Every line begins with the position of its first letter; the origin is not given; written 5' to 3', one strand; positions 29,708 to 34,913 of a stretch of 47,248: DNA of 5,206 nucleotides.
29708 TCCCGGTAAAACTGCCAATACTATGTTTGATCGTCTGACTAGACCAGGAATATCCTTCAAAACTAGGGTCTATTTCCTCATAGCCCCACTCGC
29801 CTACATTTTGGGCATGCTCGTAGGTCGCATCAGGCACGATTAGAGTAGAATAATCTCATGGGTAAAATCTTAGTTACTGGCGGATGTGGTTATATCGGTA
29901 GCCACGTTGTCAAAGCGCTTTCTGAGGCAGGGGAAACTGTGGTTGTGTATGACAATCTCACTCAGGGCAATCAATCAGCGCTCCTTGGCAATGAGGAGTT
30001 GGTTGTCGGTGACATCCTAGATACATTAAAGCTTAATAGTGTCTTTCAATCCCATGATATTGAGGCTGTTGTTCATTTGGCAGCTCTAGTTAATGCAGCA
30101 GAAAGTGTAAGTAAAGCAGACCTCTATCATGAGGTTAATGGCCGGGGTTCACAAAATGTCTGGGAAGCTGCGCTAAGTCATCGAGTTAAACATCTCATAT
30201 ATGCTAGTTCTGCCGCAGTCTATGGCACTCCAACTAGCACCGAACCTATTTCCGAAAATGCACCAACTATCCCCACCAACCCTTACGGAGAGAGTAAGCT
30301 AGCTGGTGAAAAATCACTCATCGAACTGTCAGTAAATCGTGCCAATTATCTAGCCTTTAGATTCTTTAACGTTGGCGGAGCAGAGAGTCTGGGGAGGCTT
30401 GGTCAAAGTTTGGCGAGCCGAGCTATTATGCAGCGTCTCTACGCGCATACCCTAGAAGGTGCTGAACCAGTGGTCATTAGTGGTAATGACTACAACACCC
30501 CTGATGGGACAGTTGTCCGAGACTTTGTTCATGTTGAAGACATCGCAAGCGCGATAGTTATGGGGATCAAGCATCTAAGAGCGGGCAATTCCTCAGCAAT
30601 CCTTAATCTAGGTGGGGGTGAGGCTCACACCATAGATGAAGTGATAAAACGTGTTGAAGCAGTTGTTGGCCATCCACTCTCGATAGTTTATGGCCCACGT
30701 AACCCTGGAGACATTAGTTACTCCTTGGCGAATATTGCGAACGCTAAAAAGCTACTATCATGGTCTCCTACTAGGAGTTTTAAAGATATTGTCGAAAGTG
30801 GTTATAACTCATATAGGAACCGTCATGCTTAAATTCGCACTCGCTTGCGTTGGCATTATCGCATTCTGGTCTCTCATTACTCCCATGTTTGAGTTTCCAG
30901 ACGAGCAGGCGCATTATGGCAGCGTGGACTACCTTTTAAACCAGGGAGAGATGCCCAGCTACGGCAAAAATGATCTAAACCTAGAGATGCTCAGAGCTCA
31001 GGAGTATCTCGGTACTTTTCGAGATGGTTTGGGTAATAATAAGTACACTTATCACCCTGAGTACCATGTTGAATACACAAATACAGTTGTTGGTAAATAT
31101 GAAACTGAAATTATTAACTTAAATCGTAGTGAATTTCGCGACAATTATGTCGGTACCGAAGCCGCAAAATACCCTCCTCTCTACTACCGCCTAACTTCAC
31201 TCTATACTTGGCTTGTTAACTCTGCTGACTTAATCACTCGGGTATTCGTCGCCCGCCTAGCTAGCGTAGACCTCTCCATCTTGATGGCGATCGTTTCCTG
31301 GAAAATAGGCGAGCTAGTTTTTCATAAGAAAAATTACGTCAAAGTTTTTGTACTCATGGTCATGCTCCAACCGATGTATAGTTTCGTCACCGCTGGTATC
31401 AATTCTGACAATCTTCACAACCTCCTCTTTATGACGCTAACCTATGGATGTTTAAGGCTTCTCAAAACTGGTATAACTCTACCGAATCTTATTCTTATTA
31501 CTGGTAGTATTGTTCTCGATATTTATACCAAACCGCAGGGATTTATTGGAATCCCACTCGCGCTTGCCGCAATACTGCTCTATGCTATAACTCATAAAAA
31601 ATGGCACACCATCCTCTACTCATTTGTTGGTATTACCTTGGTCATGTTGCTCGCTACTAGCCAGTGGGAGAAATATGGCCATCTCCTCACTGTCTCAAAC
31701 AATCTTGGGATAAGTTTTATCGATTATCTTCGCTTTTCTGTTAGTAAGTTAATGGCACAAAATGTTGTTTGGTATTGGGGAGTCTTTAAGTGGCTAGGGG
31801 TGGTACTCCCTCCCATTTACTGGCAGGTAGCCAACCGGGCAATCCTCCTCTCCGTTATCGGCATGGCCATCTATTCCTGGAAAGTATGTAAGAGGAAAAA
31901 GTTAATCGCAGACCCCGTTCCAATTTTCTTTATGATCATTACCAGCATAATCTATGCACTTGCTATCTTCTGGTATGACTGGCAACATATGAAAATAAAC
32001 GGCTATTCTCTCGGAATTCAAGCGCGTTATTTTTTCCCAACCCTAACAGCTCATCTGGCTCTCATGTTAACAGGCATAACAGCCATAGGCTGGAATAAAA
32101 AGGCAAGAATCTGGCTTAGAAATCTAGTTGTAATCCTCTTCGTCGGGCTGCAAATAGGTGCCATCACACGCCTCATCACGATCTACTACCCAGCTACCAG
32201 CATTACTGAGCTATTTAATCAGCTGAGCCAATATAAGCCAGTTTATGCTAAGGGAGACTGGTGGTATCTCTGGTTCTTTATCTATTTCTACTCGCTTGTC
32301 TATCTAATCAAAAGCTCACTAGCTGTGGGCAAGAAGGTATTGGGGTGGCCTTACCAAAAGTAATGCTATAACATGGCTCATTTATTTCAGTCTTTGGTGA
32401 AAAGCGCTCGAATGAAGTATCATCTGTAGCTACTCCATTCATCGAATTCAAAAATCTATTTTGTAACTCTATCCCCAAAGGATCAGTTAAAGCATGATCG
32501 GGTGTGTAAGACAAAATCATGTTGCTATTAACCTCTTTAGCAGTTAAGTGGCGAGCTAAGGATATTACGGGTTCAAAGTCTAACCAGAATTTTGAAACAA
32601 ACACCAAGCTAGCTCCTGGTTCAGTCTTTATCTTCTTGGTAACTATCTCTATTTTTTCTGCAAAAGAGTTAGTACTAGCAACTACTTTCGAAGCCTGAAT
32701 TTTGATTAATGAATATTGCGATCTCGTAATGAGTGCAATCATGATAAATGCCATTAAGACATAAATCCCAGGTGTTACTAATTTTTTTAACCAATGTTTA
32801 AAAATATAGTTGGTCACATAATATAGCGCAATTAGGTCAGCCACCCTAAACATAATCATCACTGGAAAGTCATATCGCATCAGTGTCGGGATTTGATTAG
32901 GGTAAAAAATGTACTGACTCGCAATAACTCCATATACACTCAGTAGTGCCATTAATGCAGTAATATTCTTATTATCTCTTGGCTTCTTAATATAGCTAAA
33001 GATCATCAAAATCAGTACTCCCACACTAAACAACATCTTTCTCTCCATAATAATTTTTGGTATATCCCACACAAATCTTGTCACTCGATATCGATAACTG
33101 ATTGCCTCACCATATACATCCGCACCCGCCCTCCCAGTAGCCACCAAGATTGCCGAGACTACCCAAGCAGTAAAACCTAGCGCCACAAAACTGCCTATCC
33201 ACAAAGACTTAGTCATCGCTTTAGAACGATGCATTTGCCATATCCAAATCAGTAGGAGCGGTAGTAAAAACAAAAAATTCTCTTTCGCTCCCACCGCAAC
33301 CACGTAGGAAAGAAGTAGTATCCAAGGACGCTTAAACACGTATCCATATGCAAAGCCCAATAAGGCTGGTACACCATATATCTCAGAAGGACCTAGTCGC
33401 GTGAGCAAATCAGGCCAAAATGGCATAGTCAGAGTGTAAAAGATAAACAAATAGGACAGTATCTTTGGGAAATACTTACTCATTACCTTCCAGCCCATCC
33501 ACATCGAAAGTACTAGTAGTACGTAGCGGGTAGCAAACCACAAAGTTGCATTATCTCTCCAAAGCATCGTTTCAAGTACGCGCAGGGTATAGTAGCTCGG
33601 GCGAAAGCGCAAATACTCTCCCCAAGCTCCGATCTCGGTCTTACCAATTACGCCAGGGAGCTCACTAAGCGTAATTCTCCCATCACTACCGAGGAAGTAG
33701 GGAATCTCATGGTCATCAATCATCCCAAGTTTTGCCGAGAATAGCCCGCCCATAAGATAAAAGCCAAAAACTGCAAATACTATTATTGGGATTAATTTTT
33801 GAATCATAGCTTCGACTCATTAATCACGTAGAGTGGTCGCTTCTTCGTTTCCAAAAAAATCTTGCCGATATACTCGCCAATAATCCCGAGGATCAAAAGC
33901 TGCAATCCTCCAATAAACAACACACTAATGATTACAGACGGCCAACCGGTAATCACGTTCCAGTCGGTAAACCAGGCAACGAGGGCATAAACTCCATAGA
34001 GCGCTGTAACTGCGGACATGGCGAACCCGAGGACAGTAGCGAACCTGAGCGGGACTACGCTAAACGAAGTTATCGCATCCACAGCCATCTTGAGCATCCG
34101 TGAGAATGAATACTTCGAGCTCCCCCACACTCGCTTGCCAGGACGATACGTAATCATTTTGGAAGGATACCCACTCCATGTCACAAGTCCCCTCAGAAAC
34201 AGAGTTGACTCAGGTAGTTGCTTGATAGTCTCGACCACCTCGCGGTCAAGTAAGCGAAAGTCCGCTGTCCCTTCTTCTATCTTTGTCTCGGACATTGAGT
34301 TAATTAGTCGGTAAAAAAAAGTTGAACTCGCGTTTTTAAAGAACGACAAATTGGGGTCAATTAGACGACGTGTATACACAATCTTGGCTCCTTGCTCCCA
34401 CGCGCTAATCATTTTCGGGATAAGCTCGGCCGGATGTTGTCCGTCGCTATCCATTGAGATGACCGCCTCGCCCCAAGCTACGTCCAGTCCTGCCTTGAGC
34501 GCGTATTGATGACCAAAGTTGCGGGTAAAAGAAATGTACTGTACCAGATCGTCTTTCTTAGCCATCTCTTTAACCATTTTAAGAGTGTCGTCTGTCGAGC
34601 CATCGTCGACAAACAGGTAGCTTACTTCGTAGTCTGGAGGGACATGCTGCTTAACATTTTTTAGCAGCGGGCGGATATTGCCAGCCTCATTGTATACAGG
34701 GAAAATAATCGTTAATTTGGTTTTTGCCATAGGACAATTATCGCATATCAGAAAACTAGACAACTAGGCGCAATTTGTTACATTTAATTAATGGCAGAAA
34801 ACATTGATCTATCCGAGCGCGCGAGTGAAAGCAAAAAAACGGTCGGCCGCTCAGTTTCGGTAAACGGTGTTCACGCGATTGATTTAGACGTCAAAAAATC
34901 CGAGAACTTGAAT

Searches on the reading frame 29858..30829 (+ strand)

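Call 15: search_protein_families(library=pfam, proteins=[window:29858-30829:+], max_evalue=0.0001)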
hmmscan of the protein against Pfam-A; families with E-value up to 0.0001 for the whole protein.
window:29858-30829:+ (324 aa): 8 families
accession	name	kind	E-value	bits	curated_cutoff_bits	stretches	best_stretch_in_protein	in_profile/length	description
PF01370.27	Epimerase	-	7.3e-52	176.6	20.9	1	4-252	1-240/240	NAD dependent epimerase/dehydratase family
PF16363.11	GDP_Man_Dehyd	-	1.2e-40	140.5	27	1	5-313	1-330/332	GDP-mannose 4,6 dehydratase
PF01073.25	3Beta_HSD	-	7e-24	84.8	22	1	5-243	1-235/280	3-beta hydroxysteroid dehydrogenase/isomerase family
PF04321.23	RmlD_sub_bind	-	6.3e-20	71.8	27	1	3-168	2-147/287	RmlD substrate binding domain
PF02719.21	Polysacc_synt_2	-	2.4e-13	50.4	20.2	1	4-270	1-247/293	Polysaccharide biosynthesis protein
PF13460.12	NAD_binding_10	-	3.4e-10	40.5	27.2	1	8-132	1-113/184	NAD(P)H-binding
PF07993.18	NAD_binding_4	-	1.5e-09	37.9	20.1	1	66-179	87-214/258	Male sterility protein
PF05368.20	NmrA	-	1.1e-07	32.2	27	1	3-280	4-244/298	NmrA-like family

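Call 64: search_protein_families(library=ncbifam, proteins=[window:29858-30829:+], max_evalue=0.00001)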
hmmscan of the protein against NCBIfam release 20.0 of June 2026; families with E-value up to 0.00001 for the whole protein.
window:29858-30829:+ (324 aa): 25 families
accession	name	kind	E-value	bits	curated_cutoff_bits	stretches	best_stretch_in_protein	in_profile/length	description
TIGR01179.1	galE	equivalog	1.5e-87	293.6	262.3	1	3-317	1-323/332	UDP-glucose 4-epimerase GalE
NF007956.0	PRK10675.1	subfamily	1.7e-54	185.3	394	1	3-317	2-327/338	UDP-glucose 4-epimerase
TIGR02197.1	heptose_epim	equivalog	2.3e-40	138.7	274.6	1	4-310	1-301/316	ADP-glyceromanno-heptose 6-epimerase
TIGR01181.1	dTDP_gluc_dehyt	equivalog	1.8e-32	112.7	365.1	1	3-320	1-312/321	dTDP-glucose 4,6-dehydratase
TIGR04180.1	EDH_00030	hypoth_equivalog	5.2e-26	91.4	475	1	4-304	1-294/297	NAD-dependent 4,6-dehydratase LegB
NF008360.0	PRK11150.1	equivalog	1.9e-23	83.1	452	1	4-266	2-250/310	ADP-glyceromanno-heptose 6-epimerase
TIGR03466.1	HpnA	hypoth_equivalog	9.2e-21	74.1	367.65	1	3-160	2-158/327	hopanoid-associated sugar epimerase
NF047922.1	GDPFucSynFcl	equivalog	3e-20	72.9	500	1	3-321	4-303/308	GDP-L-fucose synthase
NF042422.1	oxyalk_red_OleD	equivalog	3.3e-17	62.9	580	1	3-273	2-253/329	2-alkyl-3-oxoalkanoate reductase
NF043036.1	ErythonDh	equivalog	1.2e-15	57.6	325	1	3-152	2-158/321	D-erythronate dehydrogenase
TIGR01214.1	rmlD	equivalog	3.6e-15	55.8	224.05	1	3-159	1-140/285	dTDP-4-dehydrorhamnose reductase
NF007582.0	PRK10217.1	equivalog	1.5e-14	53.9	698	1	1-264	1-264/355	dTDP-glucose 4,6-dehydratase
NF042423.1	oxyalk_red_Shew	equivalog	2.7e-14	53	580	1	3-175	10-177/331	2-alkyl-3-oxoalkanoate reductase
NF007490.0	PRK10084.1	subfamily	7.1e-13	48.3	649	1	3-106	2-112/361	dTDP-glucose 4,6-dehydratase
NF011728.1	PRK15181.1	equivalog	1e-12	47.7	760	1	4-323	18-341/348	Vi polysaccharide biosynthesis UDP-N-acetylglucosaminuronic acid C-4 epimerase TviC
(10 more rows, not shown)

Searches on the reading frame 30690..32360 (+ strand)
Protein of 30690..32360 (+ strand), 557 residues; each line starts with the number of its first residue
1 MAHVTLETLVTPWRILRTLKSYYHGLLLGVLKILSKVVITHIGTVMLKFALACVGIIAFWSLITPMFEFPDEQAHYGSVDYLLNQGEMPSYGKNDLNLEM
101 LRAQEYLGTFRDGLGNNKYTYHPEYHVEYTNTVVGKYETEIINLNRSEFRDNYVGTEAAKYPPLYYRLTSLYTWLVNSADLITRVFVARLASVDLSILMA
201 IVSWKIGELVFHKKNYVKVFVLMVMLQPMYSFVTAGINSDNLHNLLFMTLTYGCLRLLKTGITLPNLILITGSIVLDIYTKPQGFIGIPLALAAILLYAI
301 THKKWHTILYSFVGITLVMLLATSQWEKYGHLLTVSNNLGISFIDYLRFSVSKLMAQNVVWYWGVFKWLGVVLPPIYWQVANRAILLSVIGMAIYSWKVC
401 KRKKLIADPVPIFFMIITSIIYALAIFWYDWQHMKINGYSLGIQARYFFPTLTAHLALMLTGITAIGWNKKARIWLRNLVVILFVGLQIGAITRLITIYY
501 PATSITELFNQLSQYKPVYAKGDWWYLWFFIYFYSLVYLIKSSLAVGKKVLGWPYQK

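Call 15: search_protein_families(library=pfam, proteins=[window:30690-32360:+], max_evalue=0.0001)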
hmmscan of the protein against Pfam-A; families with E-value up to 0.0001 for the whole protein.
window:30690-32360:+ (557 aa): 0 families

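Call 62: search_protein_families(library=pfam, proteins=[window:30690-32360:+], max_evalue=0.05)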
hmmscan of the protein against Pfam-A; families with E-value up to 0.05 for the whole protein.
window:30690-32360:+ (557 aa): 0 families

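Call 66: search_protein_families(library=pfam, proteins=[window:30690-32360:+], max_evalue=5)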
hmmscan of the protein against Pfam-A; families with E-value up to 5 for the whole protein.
window:30690-32360:+ (557 aa): 1 family
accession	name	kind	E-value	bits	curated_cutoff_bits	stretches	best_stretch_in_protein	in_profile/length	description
PF21211.3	FkbH_N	-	0.11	12.8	27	1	120-193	80-153/192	FkbH, N-terminal domain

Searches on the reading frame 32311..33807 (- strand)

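Call 15: search_protein_families(library=pfam, proteins=[window:32311-33807:-], max_evalue=0.0001)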
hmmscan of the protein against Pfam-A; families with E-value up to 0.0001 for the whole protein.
window:32311-33807:- (499 aa): 0 families

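Call 62: search_protein_families(library=pfam, proteins=[window:32311-33807:-], max_evalue=0.05)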
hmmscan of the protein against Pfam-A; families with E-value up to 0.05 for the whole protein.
window:32311-33807:- (499 aa): 1 family
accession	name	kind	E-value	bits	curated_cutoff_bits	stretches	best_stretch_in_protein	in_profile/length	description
PF10821.13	DUF2567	-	0.00067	20.2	30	1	185-266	63-142/166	Protein of unknown function (DUF2567)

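Call 66: search_protein_families(library=pfam, proteins=[window:32311-33807:-], max_evalue=5)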
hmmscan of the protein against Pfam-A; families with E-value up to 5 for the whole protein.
window:32311-33807:- (499 aa): 1 family
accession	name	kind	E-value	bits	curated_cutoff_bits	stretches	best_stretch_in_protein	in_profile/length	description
PF10821.13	DUF2567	-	0.00067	20.2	30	1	185-266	63-142/166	Protein of unknown function (DUF2567)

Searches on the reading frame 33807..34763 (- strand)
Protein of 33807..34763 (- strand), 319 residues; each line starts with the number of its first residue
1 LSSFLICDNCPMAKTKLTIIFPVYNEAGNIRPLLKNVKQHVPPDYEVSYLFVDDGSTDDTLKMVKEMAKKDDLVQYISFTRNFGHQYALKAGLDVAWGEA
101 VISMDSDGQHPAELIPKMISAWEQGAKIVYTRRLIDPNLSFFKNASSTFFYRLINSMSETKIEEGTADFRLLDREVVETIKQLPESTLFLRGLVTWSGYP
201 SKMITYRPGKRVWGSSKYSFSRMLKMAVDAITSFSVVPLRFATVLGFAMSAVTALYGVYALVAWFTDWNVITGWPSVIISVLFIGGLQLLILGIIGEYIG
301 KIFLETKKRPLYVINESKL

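Call 15: search_protein_families(library=pfam, proteins=[window:33807-34763:-], max_evalue=0.0001)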
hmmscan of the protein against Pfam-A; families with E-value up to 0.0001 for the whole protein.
window:33807-34763:- (319 aa): 2 families
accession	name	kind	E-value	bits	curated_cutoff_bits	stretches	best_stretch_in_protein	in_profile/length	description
PF00535.33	Glycos_transf_2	-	2e-30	106.4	23.3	1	18-179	1-166/168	Glycosyl transferase family 2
PF10111.15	Glyco_tranf_2_2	-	4.1e-06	26.9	27.3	1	18-120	1-104/276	Glycosyltransferase like family 2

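Call 64: search_protein_families(library=ncbifam, proteins=[window:33807-34763:-], max_evalue=0.00001)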
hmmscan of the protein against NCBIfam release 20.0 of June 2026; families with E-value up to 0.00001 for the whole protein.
window:33807-34763:- (319 aa): 15 families
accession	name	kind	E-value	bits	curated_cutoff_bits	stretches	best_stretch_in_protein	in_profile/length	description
NF047588.1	GlcsyltransPgfSStrep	equivalog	7.3e-79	265.2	500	1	16-318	2-306/308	glycosyltransferase PgfS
NF007986.1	PRK10714.1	equivalog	1.6e-39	135.8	529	1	15-315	6-309/316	undecaprenyl-phosphate 4-deoxy-4-formamido-L-arabinose transferase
TIGR03937.1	PgaC_IcaA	equivalog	5.1e-15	55.3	422.3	1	15-115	45-143/407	poly-beta-1,6-N-acetyl-D-glucosamine synthase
TIGR03111.1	glyc2_xrt_Gpos1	hypoth_equivalog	5.5e-12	45.2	363.95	1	15-154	49-187/439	TIGR03111 family XrtG-associated glycosyltransferase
TIGR04182.1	glyco_TIGR04182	equivalog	1.5e-11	44.2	325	0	17-157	2-132/293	S-layer glycoprotein N-glycosyltransferase AglJ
NF047683.1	TeichurnBiosyTuaG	equivalog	9e-11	41.9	400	1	14-120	5-109/252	teichuronic acid biosynthesis protein TuaG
NF041875.1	EPS_EpsD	equivalog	1.9e-10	40.6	370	1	17-137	1-120/325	exopolysaccharide biosynthesis glycosyltransferase EpsD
NF007482.0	PRK10073.1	equivalog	2.2e-10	40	423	1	14-118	5-106/334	glycosyltransferase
TIGR04283.1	glyco_like_mftF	equivalog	2.1e-09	37.3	182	1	17-128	1-104/221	TIGR04283 family arsenosugar biosynthesis glycosyltransferase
NF050050.1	ProtGlycPglI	equivalog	1.2e-08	34.8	500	1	15-140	2-126/306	GalNAc(5)-diNAcBac-PP-undecaprenol beta-1,3-glucosyltransferase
NF041391.1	DPhHxTase_Halo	equivalog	6.9e-08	31.7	375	1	23-182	3-155/213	dolichyl-phosphate hexose transferase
TIGR03965.1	mycofact_glyco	equivalog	6.1e-07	28.7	280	1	15-111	74-168/467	mycofactocin biosynthesis glycosyltransferase MftF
NF058614.1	PPMAGASynPpgS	equivalog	1e-06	28.4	370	1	19-124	4-103/226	polyprenyl-phospho-N-acetylgalactosaminyl synthase PpgS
TIGR04242.1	nodulat_NodC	equivalog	1.4e-06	27.6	550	1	16-122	49-156/395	chitooligosaccharide synthase NodC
NF045692.1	OglycostaseCruG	equivalog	2e-06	27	600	1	15-123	41-153/386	2'-O-glycosyltransferase CruG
